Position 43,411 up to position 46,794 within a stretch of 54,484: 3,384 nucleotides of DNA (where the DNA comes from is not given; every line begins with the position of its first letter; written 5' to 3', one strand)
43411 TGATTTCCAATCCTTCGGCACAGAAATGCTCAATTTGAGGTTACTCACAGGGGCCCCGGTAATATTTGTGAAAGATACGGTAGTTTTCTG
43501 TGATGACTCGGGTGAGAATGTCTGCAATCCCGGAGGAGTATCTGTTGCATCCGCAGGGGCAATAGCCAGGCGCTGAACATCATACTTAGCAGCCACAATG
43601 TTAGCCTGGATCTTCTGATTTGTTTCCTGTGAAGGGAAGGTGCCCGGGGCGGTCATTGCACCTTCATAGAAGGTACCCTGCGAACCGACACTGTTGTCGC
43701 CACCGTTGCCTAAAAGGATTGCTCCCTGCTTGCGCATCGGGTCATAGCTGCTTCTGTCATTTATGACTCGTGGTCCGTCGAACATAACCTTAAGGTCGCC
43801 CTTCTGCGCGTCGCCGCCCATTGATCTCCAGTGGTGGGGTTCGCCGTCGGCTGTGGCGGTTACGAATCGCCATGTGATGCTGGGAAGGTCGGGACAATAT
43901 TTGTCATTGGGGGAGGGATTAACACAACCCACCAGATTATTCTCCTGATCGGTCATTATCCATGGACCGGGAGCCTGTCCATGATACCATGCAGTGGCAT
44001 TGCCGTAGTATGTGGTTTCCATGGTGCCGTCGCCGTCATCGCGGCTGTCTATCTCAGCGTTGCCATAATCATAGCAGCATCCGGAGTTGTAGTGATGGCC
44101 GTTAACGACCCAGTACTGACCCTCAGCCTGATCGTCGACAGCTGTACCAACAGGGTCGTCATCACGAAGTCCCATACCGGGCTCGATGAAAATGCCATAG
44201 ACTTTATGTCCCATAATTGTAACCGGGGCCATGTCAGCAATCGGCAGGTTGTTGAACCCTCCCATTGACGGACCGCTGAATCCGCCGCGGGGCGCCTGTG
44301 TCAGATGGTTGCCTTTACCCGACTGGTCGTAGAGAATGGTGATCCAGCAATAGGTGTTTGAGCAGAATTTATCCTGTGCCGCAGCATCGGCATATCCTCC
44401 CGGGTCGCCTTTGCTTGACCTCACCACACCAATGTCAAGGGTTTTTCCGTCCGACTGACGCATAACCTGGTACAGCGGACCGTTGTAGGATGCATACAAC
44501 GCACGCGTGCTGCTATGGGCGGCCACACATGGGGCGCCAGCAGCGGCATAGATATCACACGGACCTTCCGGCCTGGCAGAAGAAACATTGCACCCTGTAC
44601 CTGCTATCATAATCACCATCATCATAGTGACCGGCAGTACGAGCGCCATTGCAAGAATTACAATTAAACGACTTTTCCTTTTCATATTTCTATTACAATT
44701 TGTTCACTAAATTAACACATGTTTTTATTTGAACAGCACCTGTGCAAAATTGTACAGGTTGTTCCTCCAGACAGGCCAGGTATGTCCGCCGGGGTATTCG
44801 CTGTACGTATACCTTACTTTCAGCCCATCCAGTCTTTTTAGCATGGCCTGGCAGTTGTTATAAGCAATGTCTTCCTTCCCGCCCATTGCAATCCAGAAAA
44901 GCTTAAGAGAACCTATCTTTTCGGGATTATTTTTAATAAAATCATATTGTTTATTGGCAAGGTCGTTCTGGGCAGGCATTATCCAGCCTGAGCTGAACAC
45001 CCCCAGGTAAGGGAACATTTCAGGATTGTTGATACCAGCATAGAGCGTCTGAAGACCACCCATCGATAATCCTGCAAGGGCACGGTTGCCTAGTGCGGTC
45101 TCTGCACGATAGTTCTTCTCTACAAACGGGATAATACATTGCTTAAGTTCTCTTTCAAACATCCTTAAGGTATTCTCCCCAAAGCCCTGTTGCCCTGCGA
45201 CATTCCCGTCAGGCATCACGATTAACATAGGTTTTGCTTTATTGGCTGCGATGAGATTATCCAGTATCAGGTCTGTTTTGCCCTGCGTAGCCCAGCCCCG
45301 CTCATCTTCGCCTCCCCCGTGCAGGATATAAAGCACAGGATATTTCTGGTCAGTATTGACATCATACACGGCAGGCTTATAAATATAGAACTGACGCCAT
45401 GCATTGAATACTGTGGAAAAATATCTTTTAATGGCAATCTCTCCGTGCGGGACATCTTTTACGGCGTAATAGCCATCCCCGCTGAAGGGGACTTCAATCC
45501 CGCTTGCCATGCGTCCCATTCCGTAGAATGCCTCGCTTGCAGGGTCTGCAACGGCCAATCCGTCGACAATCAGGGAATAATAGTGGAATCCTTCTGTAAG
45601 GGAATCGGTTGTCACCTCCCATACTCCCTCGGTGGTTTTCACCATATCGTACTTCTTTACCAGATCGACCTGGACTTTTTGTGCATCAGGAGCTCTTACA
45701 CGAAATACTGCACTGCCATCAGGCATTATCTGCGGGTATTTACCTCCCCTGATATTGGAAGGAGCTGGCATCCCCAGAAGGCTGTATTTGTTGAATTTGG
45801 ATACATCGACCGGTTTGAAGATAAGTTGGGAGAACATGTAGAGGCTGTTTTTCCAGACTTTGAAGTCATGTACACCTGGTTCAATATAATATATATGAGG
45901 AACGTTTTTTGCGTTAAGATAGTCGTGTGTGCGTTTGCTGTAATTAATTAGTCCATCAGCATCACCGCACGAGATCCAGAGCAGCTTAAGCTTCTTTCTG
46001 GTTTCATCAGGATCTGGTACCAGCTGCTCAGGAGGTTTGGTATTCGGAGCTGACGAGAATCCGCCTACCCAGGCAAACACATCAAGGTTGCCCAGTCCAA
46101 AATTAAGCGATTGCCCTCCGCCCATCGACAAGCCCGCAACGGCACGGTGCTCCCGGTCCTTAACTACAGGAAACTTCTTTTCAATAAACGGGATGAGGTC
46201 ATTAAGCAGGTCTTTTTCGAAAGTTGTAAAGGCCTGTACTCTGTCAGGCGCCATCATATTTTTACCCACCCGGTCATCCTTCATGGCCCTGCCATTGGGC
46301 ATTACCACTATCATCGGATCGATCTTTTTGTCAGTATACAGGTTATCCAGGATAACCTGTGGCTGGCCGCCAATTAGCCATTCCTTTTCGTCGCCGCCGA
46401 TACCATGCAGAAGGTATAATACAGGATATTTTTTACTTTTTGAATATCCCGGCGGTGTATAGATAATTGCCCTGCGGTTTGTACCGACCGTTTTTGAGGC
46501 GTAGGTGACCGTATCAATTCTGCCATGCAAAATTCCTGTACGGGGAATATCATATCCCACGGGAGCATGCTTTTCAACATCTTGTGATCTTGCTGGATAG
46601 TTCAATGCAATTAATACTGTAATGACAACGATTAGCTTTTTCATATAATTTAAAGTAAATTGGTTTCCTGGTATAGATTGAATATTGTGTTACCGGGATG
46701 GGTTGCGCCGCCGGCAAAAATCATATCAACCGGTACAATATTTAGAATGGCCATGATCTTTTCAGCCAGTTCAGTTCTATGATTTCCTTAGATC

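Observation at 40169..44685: Fungal-type GH54 arabinofuranosidase domain coupled by start/stop overlap to its own VKOR-thioredoxin disulfide oxidase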

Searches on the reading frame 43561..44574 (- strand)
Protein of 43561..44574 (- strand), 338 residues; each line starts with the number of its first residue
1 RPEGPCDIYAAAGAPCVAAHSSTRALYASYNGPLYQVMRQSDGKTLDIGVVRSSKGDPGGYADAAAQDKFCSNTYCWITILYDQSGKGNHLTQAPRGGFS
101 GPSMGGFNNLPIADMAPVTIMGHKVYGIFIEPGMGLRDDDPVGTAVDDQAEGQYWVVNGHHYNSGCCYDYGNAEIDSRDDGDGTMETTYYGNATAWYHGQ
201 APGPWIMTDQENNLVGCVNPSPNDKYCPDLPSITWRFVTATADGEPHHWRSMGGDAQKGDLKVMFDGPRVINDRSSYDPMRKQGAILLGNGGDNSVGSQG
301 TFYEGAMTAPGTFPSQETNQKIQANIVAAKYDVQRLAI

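Call 24: search_protein_representatives(protein=window:43561-44574:-)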
Query: 338 residues. Proteins with E-value up to 0.001 (for the whole library): 3153; up to 1e-10: 1702; up to 1e-30: 480. The best 150 are listed.
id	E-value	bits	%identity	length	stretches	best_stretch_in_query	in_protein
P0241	7.3e-179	610.9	79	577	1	1-337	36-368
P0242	3.1e-175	599.0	78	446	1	1-337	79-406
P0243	2.2e-173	592.9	77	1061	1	1-335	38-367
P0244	1.9e-172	589.8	75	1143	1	1-336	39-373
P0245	1.5e-157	540.8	69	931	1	1-336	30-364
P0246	7.1e-154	528.7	76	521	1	39-338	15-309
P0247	6.0e-121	420.4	60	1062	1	1-337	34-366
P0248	1.3e-115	402.8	60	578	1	1-336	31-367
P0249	7.3e-112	390.5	75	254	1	1-216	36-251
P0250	9.4e-112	390.1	63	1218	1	38-337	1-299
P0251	1.8e-111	389.2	59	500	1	3-333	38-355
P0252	5.1e-105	368.0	79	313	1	1-198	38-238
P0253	3.4e-104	365.3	58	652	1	3-336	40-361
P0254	1.6e-102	359.8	57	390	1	3-335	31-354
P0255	2.2e-98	346.1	63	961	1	1-337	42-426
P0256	3.0e-97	342.4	54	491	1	4-331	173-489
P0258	6.4e-94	331.5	55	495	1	5-331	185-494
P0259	1.7e-92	326.8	56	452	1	5-331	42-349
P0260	2.6e-92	326.2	56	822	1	2-336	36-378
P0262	1.3e-91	323.9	55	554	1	3-332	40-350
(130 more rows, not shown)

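Call 26: find_related_loci(query=A1, collection=genome_contigs, flank=10000)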
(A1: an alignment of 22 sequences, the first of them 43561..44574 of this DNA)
Query A1 (338 aa) in genome_contigs; peptide patterns used: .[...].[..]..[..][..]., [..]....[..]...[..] (x = any residue, [..] = any of these).
600 stretches matched a pattern (row limit reached: there are more); 589 encode a relative of the query (tblastn E <= 1e-3); the best 80 are kept; 80 distinct loci.
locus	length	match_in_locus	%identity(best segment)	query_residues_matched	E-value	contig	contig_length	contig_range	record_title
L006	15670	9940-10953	93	1-338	0e+0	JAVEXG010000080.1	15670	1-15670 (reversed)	MAG: Bacteroidales bacterium isolate BF4_167 NODE_11603_length_15670_cov_10.209676_Biofilm4, whole genome shotgun sequen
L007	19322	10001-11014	94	1-338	0e+0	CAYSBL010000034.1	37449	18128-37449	MAG TPA_asm: uncultured Rikenellaceae bacterium isolate binchicken_co26_242 genome assembly, contig: NODE_1658_length_37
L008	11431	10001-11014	92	1-338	0e+0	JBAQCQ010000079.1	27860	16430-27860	MAG: Bacteroidales bacterium isolate MFD12018_ilm_asm_bin14 k127_117799, whole genome shotgun sequence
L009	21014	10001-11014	91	1-338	0e+0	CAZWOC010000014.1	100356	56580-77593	MAG TPA_asm: uncultured Rikenella sp. isolate SRP192927_co3_324 genome assembly, contig: NODE_270_length_100356_cov_33.9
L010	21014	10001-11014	93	1-338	0e+0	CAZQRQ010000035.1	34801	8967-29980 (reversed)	MAG TPA_asm: uncultured Rikenellaceae bacterium isolate binchicken_co129_174 genome assembly, contig: NODE_3146_length_3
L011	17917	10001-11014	89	1-338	0e+0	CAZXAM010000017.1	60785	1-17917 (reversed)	MAG TPA_asm: uncultured Rikenellaceae bacterium isolate SRP192927_co7_131 genome assembly, contig: NODE_646_length_60785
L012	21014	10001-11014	91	1-338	0e+0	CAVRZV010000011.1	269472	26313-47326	MAG: uncultured Bacteroidales bacterium isolate MFD05942.bin.2.148 genome assembly, contig: contig_39103, whole genome s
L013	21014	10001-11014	90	1-338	0e+0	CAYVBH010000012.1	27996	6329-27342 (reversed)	MAG TPA_asm: uncultured Bacteroidales bacterium isolate SRP192927_co7_5 genome assembly, contig: NODE_2787_length_27996_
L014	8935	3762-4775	89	1-338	0e+0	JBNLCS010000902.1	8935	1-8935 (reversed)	MAG: Bacteroidales bacterium isolate C1C2.bin.7.orig k141_1952326, whole genome shotgun sequence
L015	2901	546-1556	88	2-338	0e+0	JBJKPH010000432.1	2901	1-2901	MAG: Bacteroidales bacterium isolate Bin_117 S1Ck127_695205_flag_0_multi_5.0000_len_2901, whole genome shotgun sequence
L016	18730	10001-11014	86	1-338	0e+0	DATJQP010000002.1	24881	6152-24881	MAG TPA_asm: Bacteroidota bacterium isolate SMAG_U14944 k141_1980057, whole genome shotgun sequence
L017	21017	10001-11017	87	1-338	0e+0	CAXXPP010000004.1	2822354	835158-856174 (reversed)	MAG: uncultured Draconibacterium sp. isolate 714386e1-bc16-422e-93f9-a3f32d7c9c6c genome assembly, contig: contig_4, who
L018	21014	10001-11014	86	1-338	0e+0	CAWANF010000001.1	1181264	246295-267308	MAG: uncultured bacterium isolate MFD02923.bin.1.129 genome assembly, contig: contig_10973, whole genome shotgun sequenc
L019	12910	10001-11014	88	1-338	0e+0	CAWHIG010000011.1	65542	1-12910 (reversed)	MAG: uncultured Bacteroidales bacterium isolate MFD01872.bin.3.201 genome assembly, contig: contig_197002, whole genome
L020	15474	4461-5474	87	1-338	0e+0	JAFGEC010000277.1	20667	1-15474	MAG: candidate division KSB1 bacterium isolate Zod_Metabat.1209 k87_4004228, whole genome shotgun sequence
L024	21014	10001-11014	83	1-338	0e+0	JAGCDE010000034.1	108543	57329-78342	MAG: Bacteroidaceae bacterium isolate RGIG9684 Yak_Omasum-2__c489566, whole genome shotgun sequence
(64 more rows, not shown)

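Call 52: list_cluster_members(proteins=[P0247, P0248, P0251, P0253, P0254, P0256, P0258, P0259, P0260, P0262])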
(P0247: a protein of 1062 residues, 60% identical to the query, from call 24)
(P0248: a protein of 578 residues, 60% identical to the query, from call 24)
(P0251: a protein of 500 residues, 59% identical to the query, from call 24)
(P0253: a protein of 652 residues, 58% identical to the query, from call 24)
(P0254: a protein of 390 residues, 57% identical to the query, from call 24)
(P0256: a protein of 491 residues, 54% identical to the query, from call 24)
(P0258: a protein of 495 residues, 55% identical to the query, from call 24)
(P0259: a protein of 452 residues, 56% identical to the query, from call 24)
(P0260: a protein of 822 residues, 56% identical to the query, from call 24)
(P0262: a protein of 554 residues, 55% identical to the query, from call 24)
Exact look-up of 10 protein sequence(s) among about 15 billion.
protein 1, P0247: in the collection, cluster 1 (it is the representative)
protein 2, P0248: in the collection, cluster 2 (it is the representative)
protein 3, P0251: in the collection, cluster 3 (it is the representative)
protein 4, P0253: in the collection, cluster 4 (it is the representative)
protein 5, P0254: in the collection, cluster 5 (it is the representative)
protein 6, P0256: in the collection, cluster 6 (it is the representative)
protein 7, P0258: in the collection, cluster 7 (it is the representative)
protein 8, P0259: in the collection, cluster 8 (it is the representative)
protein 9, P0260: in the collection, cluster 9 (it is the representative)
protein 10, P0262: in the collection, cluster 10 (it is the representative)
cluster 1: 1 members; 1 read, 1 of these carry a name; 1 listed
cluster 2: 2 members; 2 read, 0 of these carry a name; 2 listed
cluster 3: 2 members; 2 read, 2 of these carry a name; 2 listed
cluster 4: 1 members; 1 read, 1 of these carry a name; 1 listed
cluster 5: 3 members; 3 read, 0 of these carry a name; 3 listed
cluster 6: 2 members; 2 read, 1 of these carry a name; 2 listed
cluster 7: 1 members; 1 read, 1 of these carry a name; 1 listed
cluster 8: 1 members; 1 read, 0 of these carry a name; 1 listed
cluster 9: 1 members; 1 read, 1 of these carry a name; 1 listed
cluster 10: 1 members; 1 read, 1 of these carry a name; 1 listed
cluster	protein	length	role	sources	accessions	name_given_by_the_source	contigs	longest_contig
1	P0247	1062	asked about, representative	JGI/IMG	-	non-reducing end alpha-L-arabinofuranosidase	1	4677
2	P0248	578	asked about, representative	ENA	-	-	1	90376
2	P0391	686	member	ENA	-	-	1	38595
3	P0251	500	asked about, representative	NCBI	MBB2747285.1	UNVERIFIED_ORG: hypothetical protein FHR35_007164 [Microbispora rosea subsp. rosea]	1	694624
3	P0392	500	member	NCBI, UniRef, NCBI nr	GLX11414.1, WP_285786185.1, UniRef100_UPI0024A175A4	arabinofuranosidase catalytic domain-containing protein [Microbispora sp. NBRC 16548] | arabinofuranosidase catalytic domain-containing protein n=1 Tax=Microbispora sp. NBRC ...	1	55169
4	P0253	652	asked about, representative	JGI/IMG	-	hypothetical protein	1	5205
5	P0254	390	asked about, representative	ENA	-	-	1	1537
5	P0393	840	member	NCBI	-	-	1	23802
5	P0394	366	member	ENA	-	-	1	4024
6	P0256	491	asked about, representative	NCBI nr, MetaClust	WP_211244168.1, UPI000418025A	arabinofuranosidase catalytic domain-containing protein [Actinospica robiniae] | status=active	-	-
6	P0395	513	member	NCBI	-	-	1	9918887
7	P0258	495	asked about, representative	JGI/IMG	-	non-reducing end alpha-L-arabinofuranosidase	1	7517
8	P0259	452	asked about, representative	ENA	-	-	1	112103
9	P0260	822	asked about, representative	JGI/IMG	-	hypothetical protein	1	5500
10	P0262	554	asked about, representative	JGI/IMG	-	hypothetical protein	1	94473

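Call 81: find_homologous_proteins(query=L024:13250-14362:+)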
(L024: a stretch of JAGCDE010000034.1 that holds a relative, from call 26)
Query L024:13250-14362:+ (371 aa): 351 proteins with E <= 0.001 among 8000 candidates; the best 120 are listed.
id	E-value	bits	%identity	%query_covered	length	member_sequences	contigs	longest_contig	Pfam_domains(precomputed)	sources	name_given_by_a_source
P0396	1.1e-239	813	98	99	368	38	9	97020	PF07884.20,PF13462.13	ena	-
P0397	1.2e-217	740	87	100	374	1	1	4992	PF07884.20,PF13462.13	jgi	jgi:Protein-disulfide isomerase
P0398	5.8e-217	738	86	100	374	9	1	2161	PF07884.20,PF13462.13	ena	-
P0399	3.6e-215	732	86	100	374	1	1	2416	PF07884.20,PF13462.13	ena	-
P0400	1.9e-214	730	85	100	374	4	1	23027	PF07884.20,PF13462.13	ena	-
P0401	1.3e-212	724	85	100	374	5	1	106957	PF07884.20,PF13462.13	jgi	-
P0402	3.7e-208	709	81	100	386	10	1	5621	PF07884.20,PF13462.13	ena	-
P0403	6.0e-183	626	71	100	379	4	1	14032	PF07884.20,PF13462.13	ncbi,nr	ncbi:MAG: thioredoxin domain-containing protein [Bacteroidaceae bacterium]|nr:thioredoxin domain-con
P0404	9.6e-167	573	84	78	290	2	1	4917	PF13462.13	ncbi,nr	ncbi:MAG: thioredoxin domain-containing protein, partial [Bacteroidaceae bacterium]|nr:thioredoxin d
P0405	9.0e-159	546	63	98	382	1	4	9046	PF07884.20,PF13462.13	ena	-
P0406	1.1e-149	516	58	99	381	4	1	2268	PF07884.20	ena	-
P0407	9.1e-149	514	56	100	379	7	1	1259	PF07884.20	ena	-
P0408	1.2e-148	513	58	99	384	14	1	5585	PF07884.20,PF13462.13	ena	-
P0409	7.4e-148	511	56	100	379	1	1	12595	PF07884.20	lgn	-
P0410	8.2e-148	510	57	97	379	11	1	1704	PF07884.20,PF13462.13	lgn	-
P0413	1.1e-146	507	57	99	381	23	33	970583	PF07884.20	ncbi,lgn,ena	-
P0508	7.9e-128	445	54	100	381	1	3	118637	PF07884.20,PF19144.6,PF13462.13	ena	-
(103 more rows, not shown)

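Call 82: find_encoding_contigs(protein=P0413, flank=7000, max_places=3)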
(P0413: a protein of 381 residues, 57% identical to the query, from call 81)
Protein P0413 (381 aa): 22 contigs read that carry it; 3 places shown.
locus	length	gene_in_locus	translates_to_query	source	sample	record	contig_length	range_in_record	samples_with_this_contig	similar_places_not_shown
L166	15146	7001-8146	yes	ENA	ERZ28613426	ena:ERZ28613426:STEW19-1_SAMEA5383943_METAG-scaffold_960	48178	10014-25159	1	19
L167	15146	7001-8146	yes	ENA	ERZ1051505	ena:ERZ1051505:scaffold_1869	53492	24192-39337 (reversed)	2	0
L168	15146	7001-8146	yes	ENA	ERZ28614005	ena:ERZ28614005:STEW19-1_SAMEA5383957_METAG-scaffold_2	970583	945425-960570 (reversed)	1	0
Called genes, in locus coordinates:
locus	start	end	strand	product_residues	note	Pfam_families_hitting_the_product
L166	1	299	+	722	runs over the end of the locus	PF07603:Lcl_C (faint), PF22359:Big-like (faint), PF02368:Big_2 (weak)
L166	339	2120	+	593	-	PF02463:SMC_N (faint), PF13555:AAA_29 (faint), PF00005:ABC_tran, PF13304:AAA_21 (faint), PF13401:AAA_22 (faint), PF12848:ABC_tran_Xtn, PF00005:ABC_tran, PF16326:ABC_tran_CTD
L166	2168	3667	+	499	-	PF04616:Glyco_hydro_43, PF22633:F5_F8_type_C_2, PF00754:F5_F8_type_C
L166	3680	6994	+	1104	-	PF09206:ArabFuran-catal, PF00932:LTD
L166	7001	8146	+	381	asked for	PF07884:VKOR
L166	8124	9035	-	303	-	PF13189:Cytidylate_kin2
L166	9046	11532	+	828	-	PF07715:Plug, PF00593:TonB_dep_Rec_b-barrel, PF14905:OMP_b-brl_3 (weak)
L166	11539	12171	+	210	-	PF04973:NMN_transporter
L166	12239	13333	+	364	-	-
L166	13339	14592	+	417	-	PF02133:Transp_cyt_pur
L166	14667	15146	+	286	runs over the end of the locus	PF11276:DUF3078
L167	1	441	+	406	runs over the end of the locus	PF02368:Big_2 (weak)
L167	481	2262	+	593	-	PF02463:SMC_N (faint), PF13555:AAA_29 (faint), PF00005:ABC_tran, PF13304:AAA_21 (faint), PF13401:AAA_22 (faint), PF12848:ABC_tran_Xtn, PF00005:ABC_tran, PF16326:ABC_tran_CTD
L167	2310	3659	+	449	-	PF04616:Glyco_hydro_43, PF00754:F5_F8_type_C (faint), PF22633:F5_F8_type_C_2 (weak)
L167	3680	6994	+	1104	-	PF09206:ArabFuran-catal, PF00932:LTD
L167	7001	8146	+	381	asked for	PF07884:VKOR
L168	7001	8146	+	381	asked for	PF07884:VKOR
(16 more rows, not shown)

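Call 83: find_encoding_contigs(protein=P0508, flank=7000, max_places=2)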
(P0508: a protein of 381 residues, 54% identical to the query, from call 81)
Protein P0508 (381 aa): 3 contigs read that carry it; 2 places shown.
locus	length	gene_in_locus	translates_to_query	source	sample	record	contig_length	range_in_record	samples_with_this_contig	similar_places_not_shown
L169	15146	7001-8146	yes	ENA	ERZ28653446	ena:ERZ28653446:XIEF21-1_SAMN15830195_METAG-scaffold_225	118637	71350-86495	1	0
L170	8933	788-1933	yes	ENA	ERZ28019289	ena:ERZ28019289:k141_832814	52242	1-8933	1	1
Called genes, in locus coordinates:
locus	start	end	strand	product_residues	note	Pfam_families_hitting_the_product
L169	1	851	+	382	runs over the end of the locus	PF17996:CE2_N, PF00657:Lipase_GDSL, PF13472:Lipase_GDSL_2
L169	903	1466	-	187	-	-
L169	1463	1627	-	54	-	-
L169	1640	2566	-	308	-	PF01145:Band_7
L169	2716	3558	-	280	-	PF00753:Lactamase_B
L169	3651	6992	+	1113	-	PF09206:ArabFuran-catal, PF00932:LTD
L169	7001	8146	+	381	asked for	PF07884:VKOR, PF19144:DUF5826 (faint), PF13462:Thioredoxin_4 (weak)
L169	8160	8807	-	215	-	PF13189:Cytidylate_kin2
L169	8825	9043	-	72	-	-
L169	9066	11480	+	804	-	PF07715:Plug, PF00593:TonB_dep_Rec_b-barrel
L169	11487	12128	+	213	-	PF04973:NMN_transporter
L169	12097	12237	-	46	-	-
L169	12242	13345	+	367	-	-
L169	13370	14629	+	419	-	PF02133:Transp_cyt_pur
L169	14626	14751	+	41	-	-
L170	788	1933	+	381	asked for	PF07884:VKOR, PF19144:DUF5826 (faint), PF13462:Thioredoxin_4 (weak)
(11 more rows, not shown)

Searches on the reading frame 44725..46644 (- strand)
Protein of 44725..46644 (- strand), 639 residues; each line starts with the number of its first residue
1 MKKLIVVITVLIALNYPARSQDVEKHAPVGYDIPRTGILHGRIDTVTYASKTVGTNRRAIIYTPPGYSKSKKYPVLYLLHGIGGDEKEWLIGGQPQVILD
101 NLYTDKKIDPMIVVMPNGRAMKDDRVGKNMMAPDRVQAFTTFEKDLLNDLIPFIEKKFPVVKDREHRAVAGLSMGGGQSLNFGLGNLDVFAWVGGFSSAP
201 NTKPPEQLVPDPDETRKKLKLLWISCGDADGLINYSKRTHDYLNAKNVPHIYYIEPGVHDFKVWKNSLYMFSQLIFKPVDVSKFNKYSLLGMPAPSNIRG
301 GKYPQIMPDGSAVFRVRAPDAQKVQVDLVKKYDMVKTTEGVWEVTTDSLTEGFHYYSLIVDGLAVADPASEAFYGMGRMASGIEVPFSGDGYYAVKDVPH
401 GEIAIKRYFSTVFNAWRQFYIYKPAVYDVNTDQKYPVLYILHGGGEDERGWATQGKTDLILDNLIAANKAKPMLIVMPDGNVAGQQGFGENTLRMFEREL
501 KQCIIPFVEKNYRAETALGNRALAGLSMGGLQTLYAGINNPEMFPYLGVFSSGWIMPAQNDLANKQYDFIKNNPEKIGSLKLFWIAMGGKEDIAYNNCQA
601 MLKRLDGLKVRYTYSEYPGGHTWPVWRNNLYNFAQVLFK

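Call 3: search_protein_families(library=pfam, proteins=[window:44725-46644:-], max_evalue=0.01)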
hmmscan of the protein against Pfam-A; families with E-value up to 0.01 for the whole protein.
window:44725-46644:- (639 aa): 3 families
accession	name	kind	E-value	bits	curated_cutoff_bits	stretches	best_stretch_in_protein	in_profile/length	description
PF00756.26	Esterase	-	1.4e-49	169.6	22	2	410-631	1-245/251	Putative esterase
PF12146.15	Hydrolase_4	-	6e-05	22.9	27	0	144-209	56-119/239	Serine aminopeptidase, S33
PF02230.22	Abhydrolase_2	-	0.0042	17.4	23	0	433-559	12-144/217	Phospholipase/Carboxylesterase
